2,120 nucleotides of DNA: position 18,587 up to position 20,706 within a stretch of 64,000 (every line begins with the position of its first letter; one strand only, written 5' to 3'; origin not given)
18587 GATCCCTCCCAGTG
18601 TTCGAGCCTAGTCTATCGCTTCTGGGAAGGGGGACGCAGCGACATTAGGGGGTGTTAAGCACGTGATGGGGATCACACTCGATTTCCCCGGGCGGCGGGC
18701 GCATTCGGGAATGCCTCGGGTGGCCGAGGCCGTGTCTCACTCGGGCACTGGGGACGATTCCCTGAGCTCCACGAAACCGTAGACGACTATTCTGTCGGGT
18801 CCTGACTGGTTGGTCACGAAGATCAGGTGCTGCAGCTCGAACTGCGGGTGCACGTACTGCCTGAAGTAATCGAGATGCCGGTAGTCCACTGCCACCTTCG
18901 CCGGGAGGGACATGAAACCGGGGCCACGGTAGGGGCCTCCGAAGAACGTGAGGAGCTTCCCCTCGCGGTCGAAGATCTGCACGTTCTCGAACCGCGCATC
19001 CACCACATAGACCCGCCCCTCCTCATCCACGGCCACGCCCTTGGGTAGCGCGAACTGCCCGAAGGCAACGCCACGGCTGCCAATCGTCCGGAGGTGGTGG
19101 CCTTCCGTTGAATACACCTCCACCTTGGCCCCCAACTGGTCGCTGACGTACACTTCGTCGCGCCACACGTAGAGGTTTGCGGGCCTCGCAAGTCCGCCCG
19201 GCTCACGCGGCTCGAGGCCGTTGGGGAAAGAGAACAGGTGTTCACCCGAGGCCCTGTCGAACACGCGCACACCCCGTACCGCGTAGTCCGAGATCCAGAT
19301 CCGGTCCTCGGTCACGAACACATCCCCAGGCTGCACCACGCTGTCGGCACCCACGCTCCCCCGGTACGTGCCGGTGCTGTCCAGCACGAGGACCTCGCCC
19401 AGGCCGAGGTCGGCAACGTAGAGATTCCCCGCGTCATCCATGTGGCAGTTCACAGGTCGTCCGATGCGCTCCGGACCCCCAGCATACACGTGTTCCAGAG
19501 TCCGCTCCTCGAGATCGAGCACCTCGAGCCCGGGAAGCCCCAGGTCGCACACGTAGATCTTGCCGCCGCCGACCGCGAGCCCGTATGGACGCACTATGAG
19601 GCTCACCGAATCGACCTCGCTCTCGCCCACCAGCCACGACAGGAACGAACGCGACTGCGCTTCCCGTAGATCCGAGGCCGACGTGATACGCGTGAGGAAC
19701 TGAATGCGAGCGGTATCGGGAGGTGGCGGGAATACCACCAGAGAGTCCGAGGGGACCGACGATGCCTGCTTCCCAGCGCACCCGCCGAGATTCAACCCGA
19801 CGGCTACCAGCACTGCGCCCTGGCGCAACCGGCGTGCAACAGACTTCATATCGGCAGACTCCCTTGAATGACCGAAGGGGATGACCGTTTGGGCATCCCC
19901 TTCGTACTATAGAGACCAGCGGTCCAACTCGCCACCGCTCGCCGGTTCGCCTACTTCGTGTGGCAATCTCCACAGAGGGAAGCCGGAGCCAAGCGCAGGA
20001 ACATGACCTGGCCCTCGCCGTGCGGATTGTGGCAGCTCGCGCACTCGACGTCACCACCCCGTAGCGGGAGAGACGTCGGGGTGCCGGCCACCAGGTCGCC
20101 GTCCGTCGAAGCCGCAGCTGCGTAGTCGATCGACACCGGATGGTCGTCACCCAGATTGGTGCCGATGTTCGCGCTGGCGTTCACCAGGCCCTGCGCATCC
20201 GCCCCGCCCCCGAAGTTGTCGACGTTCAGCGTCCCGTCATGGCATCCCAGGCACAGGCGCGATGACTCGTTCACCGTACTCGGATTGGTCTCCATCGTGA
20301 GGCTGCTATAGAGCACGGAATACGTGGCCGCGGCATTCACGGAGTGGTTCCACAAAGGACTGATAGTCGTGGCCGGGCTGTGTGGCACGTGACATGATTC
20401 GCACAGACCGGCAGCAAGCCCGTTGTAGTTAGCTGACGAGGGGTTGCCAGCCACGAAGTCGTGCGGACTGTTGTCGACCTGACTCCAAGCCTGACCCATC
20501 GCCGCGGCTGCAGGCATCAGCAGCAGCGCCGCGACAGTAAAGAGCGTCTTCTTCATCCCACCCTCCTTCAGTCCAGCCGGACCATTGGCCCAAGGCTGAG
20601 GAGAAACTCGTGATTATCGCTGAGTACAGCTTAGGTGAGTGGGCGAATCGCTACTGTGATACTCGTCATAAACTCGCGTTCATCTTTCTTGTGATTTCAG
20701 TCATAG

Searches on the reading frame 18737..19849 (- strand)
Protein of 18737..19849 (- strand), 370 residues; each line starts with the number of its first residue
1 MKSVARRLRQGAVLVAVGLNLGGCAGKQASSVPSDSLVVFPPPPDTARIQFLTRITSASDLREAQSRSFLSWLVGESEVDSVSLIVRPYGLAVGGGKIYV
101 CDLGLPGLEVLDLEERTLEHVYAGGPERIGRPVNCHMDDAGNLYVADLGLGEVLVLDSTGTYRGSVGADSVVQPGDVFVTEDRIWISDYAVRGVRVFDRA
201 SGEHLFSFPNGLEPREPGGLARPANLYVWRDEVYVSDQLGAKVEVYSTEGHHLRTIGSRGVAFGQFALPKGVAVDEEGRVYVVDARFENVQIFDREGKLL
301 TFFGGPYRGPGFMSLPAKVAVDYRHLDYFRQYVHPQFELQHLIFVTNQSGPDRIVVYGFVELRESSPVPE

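Call 56: search_protein_families(library=pfam, proteins=[window:18737-19849:-], max_evalue=0.01)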
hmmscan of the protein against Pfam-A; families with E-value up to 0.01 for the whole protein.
window:18737-19849:- (370 aa): 4 families
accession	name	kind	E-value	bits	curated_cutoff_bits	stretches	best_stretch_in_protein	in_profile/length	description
PF01436.27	NHL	-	2.3e-08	34.1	20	1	266-289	1-22/28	NHL repeat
PF08450.18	SGL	-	3.8e-05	23.9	26.3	1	232-301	147-218/246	SMP-30/Gluconolactonase/LRE-like region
PF17170.10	DUF5128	-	4.5e-05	23.2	22.9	1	222-297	45-121/321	6-bladed beta-propeller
PF25021.1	TEN_NHL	-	0.0013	18.2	27.1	1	265-304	140-177/357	Teneurin NHL domain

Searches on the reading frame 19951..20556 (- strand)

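Call 56: search_protein_families(library=pfam, proteins=[window:19951-20556:-], max_evalue=0.01)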
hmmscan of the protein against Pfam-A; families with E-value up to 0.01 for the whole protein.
window:19951-20556:- (201 aa): 4 families
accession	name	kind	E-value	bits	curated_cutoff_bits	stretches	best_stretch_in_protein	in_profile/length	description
PF09699.15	Paired_CXXCH_1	-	2e-12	47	20.6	1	164-201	3-38/41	Doubled CXXCH motif (Paired_CXXCH_1)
PF14522.11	Cytochrome_C7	-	2.9e-05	24.3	24.8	0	169-200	13-49/67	Cytochrome c7 and related cytochrome c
PF14537.11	Cytochrom_c3_2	-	3.1e-05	24.8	25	0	168-200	56-79/79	Cytochrome c3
PF22113.1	Mtrc-MtrF_II-IV_dom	-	0.0072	16.3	30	0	48-110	80-130/176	Outer membrane cytochrome MtrC/MtrF-like, domains II/IV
